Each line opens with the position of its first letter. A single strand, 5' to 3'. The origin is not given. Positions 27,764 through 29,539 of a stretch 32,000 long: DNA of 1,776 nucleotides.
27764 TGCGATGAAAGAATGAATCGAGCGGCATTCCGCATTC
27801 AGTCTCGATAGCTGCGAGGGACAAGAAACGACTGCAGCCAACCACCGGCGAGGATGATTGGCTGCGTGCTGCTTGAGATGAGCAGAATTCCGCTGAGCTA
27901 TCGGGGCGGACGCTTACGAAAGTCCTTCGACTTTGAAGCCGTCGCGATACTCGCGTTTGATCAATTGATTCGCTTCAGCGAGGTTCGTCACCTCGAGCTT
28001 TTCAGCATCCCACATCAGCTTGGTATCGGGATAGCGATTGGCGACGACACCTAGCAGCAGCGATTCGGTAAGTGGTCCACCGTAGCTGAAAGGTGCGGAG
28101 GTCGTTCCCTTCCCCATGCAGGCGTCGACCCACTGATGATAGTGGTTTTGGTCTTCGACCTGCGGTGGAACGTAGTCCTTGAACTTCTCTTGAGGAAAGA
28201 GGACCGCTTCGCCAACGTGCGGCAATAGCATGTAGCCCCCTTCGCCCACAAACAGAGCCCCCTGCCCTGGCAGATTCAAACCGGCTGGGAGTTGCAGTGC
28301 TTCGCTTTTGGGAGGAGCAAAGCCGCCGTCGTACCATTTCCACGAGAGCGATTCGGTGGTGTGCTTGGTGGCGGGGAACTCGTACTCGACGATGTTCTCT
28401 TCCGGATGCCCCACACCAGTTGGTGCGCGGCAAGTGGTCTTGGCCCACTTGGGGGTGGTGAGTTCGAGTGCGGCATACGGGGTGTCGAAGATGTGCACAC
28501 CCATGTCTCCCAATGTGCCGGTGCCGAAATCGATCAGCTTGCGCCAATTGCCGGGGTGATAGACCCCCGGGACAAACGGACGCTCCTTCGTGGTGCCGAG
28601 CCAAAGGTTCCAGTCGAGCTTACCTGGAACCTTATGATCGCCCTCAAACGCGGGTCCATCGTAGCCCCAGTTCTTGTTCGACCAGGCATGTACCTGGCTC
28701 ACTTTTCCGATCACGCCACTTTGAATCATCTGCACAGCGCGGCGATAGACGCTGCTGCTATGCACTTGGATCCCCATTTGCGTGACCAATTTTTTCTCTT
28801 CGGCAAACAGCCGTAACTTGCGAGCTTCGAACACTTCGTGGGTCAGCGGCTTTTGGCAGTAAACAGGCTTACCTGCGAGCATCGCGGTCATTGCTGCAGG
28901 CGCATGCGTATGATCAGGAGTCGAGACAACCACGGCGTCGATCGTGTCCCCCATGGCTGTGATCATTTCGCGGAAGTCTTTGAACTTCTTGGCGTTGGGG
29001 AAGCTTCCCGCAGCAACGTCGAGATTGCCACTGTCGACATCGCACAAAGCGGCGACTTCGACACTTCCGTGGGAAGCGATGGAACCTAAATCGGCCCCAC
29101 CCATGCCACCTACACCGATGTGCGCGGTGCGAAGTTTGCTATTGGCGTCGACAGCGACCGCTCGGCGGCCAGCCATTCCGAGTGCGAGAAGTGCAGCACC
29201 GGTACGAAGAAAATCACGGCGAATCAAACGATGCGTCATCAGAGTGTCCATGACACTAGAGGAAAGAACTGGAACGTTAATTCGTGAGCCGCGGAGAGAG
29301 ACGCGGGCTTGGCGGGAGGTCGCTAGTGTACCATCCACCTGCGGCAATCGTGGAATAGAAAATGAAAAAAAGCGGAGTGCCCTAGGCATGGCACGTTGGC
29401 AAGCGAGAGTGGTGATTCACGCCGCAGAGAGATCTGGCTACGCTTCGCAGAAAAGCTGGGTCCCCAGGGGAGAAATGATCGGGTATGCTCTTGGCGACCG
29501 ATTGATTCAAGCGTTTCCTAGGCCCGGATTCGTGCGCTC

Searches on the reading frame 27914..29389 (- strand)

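Call 65: search_protein_families(library=pfam, proteins=[window:27914-29389:-], max_evalue=0.001)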
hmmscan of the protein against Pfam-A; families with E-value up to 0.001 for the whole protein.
window:27914-29389:- (491 aa): 3 families
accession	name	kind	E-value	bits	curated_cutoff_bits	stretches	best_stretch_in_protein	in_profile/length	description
PF01408.29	GFO_IDH_MocA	-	5.6e-16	59.8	24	1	87-206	2-119/120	Oxidoreductase family, NAD-binding Rossmann fold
PF19051.5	GFO_IDH_MocA_C2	-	5.8e-09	36.3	23.3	1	222-302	12-95/254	Oxidoreductase family, C-terminal alpha/beta domain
PF22725.1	GFO_IDH_MocA_C3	-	1.3e-06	28.9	27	1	215-303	1-56/124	GFO/IDH/MocA C-terminal domain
